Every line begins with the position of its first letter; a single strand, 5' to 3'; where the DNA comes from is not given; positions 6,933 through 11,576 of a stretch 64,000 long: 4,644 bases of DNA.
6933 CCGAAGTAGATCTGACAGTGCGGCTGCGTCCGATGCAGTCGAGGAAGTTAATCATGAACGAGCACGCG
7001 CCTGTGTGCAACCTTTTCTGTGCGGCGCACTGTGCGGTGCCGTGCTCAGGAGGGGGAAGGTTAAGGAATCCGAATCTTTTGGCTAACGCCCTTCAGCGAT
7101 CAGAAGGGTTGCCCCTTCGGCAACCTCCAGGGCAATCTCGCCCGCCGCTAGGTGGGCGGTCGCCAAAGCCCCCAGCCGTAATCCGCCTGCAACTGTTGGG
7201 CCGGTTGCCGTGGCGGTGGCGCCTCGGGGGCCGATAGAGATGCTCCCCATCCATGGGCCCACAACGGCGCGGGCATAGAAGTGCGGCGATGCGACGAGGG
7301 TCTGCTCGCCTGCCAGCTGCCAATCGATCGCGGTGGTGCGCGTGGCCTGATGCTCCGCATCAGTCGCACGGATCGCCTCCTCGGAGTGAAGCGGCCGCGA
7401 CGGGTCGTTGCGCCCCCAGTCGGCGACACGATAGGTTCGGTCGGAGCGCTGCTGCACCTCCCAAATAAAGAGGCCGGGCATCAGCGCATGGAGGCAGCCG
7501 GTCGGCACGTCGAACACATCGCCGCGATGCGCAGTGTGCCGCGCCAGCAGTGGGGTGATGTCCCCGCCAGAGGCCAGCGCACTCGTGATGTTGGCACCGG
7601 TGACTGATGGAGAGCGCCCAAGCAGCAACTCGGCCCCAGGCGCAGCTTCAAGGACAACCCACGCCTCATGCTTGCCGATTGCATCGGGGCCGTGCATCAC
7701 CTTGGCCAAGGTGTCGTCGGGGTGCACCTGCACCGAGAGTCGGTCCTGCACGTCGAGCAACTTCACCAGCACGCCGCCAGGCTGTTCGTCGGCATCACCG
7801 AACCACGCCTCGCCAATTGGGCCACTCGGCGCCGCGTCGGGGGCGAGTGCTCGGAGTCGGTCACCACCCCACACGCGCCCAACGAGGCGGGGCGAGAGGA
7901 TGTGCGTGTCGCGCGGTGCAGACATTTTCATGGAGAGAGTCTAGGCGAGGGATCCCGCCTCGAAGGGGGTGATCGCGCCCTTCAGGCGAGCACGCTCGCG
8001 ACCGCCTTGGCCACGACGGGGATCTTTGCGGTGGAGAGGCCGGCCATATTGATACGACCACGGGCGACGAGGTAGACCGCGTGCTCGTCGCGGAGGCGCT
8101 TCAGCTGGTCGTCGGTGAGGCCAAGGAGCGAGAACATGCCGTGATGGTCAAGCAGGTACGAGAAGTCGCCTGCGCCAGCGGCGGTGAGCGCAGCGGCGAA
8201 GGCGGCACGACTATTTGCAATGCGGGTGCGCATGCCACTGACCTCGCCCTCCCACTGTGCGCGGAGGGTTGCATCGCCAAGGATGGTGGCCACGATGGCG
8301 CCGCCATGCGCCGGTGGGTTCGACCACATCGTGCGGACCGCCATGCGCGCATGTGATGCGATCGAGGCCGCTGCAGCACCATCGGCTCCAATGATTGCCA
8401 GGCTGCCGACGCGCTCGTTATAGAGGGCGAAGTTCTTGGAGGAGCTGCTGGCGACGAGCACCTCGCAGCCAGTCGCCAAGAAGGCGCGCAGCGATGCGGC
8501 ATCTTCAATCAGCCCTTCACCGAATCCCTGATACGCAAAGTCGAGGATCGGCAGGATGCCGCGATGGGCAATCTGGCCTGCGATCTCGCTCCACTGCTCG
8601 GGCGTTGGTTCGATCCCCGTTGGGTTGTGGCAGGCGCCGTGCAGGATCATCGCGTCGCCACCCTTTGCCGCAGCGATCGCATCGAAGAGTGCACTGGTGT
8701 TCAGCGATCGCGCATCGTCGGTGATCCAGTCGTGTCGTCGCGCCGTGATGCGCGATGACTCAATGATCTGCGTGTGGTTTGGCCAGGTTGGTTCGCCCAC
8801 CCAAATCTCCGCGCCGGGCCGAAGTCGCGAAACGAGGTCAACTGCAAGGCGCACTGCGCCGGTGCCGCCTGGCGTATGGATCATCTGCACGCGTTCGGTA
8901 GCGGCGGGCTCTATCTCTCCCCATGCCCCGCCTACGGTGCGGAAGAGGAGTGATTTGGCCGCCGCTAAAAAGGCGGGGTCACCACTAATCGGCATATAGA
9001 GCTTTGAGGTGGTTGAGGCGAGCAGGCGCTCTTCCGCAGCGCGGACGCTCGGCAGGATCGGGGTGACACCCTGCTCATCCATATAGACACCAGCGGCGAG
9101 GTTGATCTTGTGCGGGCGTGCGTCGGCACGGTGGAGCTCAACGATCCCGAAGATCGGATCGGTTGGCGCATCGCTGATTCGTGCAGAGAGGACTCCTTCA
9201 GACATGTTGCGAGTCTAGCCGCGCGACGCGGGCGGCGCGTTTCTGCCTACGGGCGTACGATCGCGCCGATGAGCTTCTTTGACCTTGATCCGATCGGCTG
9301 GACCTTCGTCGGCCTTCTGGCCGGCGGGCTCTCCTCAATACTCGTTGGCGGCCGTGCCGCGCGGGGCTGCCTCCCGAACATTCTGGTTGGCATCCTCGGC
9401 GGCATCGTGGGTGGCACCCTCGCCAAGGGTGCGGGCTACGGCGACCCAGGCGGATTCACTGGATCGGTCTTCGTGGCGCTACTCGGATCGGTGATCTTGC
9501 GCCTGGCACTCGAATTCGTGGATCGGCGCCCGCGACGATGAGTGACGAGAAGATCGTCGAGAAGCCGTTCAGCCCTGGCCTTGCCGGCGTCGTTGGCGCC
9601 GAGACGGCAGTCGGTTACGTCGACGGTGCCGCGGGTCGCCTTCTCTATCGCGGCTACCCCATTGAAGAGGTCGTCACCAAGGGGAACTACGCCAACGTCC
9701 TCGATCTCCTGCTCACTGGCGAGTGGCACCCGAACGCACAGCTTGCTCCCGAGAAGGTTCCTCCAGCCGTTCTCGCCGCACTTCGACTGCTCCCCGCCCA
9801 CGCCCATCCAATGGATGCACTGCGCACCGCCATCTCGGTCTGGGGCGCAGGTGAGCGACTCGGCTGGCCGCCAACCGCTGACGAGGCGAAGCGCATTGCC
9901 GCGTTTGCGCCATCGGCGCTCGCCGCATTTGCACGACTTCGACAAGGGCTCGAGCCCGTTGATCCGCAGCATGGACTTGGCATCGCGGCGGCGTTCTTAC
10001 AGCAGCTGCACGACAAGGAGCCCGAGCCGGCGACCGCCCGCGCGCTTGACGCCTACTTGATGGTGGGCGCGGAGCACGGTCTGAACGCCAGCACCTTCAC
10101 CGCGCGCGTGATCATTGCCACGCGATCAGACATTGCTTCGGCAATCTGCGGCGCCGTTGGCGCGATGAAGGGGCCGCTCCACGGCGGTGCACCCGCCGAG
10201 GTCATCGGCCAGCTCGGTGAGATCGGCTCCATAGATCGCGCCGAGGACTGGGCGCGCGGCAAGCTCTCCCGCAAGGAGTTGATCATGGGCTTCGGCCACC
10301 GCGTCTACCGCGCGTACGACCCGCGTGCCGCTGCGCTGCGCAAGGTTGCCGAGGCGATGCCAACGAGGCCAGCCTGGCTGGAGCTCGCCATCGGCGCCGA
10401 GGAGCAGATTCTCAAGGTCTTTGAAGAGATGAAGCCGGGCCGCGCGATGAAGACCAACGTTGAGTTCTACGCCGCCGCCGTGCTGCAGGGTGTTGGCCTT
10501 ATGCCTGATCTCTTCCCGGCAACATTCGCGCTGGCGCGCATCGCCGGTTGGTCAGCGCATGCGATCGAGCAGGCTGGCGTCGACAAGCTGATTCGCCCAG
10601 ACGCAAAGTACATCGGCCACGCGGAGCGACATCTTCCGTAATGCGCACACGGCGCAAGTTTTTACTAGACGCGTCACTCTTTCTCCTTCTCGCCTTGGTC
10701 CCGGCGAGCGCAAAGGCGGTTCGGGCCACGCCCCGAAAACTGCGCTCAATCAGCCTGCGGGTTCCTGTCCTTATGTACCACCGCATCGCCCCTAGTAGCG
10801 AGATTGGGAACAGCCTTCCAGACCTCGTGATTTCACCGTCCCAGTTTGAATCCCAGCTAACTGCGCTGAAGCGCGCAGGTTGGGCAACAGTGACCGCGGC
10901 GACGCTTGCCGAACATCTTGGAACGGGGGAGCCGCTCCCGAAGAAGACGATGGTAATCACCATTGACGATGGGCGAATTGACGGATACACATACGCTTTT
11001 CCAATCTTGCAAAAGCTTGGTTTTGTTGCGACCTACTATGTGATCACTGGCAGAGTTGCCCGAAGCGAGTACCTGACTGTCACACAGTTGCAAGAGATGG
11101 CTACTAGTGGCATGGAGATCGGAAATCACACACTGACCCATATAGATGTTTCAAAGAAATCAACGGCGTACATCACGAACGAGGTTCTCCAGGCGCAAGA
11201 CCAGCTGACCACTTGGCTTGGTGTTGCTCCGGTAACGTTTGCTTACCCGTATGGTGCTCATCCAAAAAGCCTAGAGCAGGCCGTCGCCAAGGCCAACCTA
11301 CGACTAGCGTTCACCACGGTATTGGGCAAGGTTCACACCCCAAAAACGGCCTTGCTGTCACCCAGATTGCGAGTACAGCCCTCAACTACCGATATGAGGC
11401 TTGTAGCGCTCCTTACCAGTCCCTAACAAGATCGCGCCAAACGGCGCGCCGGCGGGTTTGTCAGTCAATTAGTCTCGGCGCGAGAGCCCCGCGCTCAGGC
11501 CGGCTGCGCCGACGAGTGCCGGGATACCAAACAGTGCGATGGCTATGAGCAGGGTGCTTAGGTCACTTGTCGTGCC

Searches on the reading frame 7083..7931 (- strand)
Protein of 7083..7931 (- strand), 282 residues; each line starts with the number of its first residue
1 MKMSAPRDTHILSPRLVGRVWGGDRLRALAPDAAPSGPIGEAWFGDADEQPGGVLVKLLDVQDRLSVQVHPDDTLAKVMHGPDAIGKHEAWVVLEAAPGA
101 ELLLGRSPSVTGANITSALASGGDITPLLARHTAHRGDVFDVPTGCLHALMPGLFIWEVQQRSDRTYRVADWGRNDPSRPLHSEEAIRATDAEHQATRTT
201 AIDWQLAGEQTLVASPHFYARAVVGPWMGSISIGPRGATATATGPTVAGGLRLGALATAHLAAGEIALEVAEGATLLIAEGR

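Call 57: search_protein_families(library=pfam, proteins=[window:7083-7931:-], max_evalue=0.001)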
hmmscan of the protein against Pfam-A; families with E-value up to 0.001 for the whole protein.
window:7083-7931:- (282 aa): 1 family
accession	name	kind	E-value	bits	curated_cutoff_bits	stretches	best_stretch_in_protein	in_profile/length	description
PF20511.4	PMI_typeI_cat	-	6.3e-06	26.8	22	1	54-82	85-113/143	Phosphomannose isomerase type I, catalytic domain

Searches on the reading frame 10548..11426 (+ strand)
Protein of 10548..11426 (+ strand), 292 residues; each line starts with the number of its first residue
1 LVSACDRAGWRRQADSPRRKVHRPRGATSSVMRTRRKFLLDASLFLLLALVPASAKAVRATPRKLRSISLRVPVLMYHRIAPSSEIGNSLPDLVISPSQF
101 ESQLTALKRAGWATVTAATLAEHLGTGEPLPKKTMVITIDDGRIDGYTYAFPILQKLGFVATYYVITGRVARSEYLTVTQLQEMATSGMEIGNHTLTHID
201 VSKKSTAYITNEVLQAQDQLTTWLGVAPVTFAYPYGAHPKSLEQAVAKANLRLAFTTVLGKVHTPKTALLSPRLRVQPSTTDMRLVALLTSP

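Call 3: search_protein_families(library=pfam, proteins=[window:10548-11426:+], max_evalue=0.01)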
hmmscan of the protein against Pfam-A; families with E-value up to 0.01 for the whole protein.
window:10548-11426:+ (292 aa): 1 family
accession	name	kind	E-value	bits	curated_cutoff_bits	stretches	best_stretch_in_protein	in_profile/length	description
PF01522.26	Polysacc_deac_1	-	6e-27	94.5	23.1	1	129-253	3-123/124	Polysaccharide deacetylase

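Call 4: search_protein_families(library=ncbifam, proteins=[window:10548-11426:+], max_evalue=0.01)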
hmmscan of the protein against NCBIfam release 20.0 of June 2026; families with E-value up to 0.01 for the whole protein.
window:10548-11426:+ (292 aa): 12 families
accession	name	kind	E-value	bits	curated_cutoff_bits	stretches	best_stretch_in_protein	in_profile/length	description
TIGR03938.2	deacetyl_PgaB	equivalog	7.5e-19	67.4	321.9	1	74-196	5-143/621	poly-beta-1,6-N-acetyl-D-glucosamine N-deacetylase PgaB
NF050820.1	PolSacchBiosHfsH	equivalog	6.9e-14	52.1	400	1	132-248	32-153/249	oligosaccharide deacetylase HfsH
TIGR03933.1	PIA_icaB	equivalog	1.7e-13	50.6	248.35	1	94-276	34-229/245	intercellular adhesin biosynthesis polysaccharide N-deacetylase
NF011177.0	PRK14582.1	equivalog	2.9e-10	39.1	923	1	95-195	69-185/671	poly-beta-1,6-N-acetyl-D-glucosamine N-deacetylase PgaB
TIGR04243.1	nodulat_NodB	equivalog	5e-10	39.2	240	1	134-252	3-119/197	chitooligosaccharide deacetylase NodB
TIGR02764.1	spore_ybaN_pdaB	equivalog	3e-09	36.9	237.4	1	132-249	5-119/191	polysaccharide deacetylase family sporulation protein PdaB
TIGR02873.1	spore_ylxY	hypoth_equivalog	8.6e-09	35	391.5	1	150-258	103-207/268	probable sporulation protein, polysaccharide deacetylase family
NF045820.1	PgAcgDacpgdA_Strep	equivalog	2.7e-07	29.8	800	1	132-238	267-370/463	peptidoglycan-N-acetylglucosamine deacetylase PgdA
NF045821.1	PgAcgDacpgdA1_Bac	equivalog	6.8e-07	28.4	400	1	127-238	82-190/282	peptidoglycan-N-acetylglucosamine deacetylase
TIGR02884.1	spore_pdaA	equivalog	1.7e-06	27.9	298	1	132-230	36-131/224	delta-lactam-biosynthetic de-N-acetylase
NF011176.0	PRK14581.1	equivalog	3.2e-06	25.6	1091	1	74-197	51-187/673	poly-beta-1,6-N-acetyl-D-glucosamine N-deacetylase PgaB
NF045822.1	PgAcgDacpgdA2_Bac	equivalog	0.0017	17.8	400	1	133-245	70-177/274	peptidoglycan-N-acetylglucosamine deacetylase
